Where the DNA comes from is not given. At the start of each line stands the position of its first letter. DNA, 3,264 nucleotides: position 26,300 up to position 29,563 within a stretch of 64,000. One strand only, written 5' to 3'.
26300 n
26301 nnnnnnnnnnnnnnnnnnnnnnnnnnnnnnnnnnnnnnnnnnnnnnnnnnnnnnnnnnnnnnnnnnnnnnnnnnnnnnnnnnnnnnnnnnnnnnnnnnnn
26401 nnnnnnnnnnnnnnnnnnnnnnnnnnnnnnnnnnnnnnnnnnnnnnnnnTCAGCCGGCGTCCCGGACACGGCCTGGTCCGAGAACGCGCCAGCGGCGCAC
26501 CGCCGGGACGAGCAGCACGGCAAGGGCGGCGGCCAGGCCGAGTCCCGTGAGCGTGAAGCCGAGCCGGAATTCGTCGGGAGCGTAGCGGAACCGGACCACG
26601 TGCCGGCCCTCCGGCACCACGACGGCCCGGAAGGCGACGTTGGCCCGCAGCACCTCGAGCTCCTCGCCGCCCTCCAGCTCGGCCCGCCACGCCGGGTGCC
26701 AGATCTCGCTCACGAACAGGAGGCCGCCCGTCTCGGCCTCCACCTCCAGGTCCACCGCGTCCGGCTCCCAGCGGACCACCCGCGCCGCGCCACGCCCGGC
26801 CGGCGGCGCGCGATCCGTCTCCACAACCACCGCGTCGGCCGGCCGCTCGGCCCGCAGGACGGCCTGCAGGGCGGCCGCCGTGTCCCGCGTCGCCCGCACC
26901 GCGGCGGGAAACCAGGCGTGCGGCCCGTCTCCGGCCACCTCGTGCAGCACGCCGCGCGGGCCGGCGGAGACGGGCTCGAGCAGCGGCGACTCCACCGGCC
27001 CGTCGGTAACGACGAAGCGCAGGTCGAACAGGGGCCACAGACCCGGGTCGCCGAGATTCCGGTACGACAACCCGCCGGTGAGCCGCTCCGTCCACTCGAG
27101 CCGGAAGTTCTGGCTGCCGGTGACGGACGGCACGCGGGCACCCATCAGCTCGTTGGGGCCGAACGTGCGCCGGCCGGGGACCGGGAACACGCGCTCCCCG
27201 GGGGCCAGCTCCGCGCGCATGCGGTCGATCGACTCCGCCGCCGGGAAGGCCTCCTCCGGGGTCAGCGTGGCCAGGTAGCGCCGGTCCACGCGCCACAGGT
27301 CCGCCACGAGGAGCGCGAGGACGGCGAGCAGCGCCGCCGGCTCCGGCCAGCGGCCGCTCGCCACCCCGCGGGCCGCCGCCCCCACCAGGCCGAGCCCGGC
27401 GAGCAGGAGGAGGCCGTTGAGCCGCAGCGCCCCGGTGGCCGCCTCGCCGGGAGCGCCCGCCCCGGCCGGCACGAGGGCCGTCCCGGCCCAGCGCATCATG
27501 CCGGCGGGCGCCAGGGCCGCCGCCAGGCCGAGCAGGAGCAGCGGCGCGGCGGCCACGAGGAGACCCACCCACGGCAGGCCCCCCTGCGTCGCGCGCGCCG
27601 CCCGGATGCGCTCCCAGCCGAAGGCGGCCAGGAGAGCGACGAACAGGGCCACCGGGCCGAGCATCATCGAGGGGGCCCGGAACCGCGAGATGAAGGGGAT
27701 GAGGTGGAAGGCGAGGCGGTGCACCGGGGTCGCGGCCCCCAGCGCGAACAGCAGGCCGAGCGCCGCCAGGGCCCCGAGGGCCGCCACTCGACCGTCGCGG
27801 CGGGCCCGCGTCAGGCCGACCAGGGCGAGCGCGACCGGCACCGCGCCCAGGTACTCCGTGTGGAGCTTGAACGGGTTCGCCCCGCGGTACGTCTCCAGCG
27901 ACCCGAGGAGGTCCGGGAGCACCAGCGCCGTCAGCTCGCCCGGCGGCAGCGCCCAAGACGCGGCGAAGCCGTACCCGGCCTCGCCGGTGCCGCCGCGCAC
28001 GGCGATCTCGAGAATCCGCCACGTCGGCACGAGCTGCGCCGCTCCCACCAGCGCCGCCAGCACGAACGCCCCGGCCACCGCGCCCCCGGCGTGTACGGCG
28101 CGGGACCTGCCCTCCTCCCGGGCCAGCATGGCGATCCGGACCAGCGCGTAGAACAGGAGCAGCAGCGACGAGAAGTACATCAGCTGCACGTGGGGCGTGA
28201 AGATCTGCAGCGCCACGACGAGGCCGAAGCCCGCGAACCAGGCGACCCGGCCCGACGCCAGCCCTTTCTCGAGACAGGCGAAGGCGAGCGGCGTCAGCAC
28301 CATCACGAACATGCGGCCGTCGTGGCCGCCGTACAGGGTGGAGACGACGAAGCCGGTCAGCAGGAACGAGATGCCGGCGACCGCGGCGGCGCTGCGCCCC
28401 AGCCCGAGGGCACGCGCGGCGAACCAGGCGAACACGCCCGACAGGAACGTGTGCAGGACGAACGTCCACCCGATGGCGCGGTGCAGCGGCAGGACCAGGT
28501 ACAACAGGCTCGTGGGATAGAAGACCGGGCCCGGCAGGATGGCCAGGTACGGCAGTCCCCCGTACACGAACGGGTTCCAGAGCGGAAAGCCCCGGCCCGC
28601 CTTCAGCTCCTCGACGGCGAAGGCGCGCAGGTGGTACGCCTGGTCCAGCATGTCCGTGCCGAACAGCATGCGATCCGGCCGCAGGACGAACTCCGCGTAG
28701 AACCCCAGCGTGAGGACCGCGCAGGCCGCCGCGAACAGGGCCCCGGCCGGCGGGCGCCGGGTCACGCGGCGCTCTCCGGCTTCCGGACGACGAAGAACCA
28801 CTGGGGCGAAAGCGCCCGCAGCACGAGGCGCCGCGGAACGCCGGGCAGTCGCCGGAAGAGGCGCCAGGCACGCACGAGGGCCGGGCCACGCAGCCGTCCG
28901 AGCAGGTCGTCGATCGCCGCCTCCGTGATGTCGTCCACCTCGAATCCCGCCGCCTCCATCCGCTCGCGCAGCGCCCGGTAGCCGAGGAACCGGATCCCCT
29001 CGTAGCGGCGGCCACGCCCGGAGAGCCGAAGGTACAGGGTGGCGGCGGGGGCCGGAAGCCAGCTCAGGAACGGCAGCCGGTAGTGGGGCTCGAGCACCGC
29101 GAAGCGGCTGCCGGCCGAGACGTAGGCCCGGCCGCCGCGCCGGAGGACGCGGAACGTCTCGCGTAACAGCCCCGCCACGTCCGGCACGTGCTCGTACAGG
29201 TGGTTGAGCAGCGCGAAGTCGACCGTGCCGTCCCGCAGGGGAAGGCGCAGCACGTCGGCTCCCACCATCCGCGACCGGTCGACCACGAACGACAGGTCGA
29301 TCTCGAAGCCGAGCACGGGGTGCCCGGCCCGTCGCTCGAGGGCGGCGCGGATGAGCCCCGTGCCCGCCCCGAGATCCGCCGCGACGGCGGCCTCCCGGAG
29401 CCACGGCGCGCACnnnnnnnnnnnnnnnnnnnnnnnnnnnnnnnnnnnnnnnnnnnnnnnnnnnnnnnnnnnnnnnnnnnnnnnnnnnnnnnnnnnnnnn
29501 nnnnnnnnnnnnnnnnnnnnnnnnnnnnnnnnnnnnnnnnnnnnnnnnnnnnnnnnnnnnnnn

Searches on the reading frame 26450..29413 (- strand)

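Call 8: search_protein_families(library=pfam, proteins=[window:26450-29413:-])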
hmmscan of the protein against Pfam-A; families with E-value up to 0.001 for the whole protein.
window:26450-29413:- (987 aa): 1 family
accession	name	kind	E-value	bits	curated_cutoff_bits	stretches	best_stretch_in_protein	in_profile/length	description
PF09586.16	YfhO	-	8.3e-08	31.5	28.5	0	882-956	761-835/835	Bacterial membrane protein YfhO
